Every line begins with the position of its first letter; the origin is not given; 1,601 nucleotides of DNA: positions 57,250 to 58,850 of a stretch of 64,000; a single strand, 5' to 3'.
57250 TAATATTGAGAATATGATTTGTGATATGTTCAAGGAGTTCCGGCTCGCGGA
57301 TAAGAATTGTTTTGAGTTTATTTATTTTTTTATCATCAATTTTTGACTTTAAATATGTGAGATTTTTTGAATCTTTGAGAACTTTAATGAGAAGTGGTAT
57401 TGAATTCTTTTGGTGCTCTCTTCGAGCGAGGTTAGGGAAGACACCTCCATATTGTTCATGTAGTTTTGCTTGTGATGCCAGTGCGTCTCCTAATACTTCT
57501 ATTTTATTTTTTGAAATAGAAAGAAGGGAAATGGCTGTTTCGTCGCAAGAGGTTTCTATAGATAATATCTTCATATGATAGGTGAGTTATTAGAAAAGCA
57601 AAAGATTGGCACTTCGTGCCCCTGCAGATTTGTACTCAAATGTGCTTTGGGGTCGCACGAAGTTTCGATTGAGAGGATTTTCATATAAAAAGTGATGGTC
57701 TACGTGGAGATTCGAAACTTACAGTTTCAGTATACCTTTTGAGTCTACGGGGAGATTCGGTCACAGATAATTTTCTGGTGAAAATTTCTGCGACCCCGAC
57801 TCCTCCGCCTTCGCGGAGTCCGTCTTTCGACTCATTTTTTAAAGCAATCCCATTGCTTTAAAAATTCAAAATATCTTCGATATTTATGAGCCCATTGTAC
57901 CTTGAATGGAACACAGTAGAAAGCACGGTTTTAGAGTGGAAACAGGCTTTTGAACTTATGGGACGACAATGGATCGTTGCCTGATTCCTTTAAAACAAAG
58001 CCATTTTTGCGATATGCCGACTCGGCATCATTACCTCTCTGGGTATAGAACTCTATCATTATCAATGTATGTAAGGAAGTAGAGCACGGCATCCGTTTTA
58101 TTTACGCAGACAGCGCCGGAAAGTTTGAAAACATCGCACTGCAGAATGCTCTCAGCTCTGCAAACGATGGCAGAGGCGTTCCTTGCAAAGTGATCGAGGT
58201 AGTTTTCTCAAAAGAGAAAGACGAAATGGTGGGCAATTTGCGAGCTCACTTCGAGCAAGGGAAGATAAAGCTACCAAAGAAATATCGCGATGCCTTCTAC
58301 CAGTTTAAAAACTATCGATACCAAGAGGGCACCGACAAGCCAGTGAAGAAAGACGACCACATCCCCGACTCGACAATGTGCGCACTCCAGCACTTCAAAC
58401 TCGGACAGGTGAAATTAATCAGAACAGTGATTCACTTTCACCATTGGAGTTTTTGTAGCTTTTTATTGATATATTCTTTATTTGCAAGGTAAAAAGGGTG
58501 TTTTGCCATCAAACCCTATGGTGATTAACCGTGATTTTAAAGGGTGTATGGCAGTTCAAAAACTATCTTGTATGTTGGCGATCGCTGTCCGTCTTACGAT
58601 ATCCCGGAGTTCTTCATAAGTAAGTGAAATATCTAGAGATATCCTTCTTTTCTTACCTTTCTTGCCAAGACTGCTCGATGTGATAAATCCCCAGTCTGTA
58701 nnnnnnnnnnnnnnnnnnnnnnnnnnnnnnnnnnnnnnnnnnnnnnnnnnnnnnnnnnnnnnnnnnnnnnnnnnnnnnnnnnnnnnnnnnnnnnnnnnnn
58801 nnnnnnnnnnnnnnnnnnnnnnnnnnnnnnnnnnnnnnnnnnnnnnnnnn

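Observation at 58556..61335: Two-gene cassette (697-aa unknown protein plus HEPN-like protein) beside a type I R-M locus: candidate undescribed defence system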

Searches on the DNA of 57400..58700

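Call 92: search_rna_families(source=window, start=57400, end=58700, threshold=evalue, max_evalue=1)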
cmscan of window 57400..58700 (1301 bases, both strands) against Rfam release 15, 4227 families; matches with E-value up to 1: 2.
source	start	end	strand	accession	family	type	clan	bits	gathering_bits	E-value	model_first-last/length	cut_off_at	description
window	57834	57866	-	RF03765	mir-2059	Gene; miRNA;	-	20.3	90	0.55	1-68/68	no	mir-2059 microRNA precursor family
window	58283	58336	-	RF03036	osmY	Gene; sRNA;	-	16.2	46.9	0.92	1-72/72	no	osmY RNA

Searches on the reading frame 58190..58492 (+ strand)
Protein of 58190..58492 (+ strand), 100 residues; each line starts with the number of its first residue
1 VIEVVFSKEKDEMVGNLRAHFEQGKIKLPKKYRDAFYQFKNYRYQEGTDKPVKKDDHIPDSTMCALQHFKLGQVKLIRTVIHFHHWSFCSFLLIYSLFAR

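Call 3: search_protein_families(library=pfam, proteins=[window:58190-58492:+], max_evalue=1)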
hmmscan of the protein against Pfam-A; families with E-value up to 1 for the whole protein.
window:58190-58492:+ (100 aa): 2 families
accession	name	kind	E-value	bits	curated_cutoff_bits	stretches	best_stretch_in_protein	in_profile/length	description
PF17289.8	Terminase_6C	-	0.008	16.6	22.6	1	6-68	86-154/155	Terminase RNaseH-like domain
PF12177.13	Proho_convert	-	0.17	12.4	25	1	31-44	11-24/39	Prohormone convertase enzyme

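Call 4: search_protein_families(library=padloc, proteins=[window:58190-58492:+], max_evalue=1)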
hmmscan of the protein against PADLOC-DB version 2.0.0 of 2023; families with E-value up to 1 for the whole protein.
window:58190-58492:+ (100 aa): 0 families

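Call 5: search_protein_families(library=ncbifam, proteins=[window:58190-58492:+], max_evalue=1)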
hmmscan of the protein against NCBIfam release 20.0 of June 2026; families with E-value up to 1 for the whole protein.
window:58190-58492:+ (100 aa): 0 families

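Call 6: search_protein_families(library=phrogs, proteins=[window:58190-58492:+], max_evalue=1)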
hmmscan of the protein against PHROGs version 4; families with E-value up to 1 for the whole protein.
window:58190-58492:+ (100 aa): 3 families
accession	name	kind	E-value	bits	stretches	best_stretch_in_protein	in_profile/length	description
phrog_5653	-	head and packaging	0.012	16.4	1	16-72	122-183/199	terminase large subunit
phrog_38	-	head and packaging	0.041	13.5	1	6-75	642-709/760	terminase large subunit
phrog_4652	-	unknown function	0.1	13.3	1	52-89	112-149/194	-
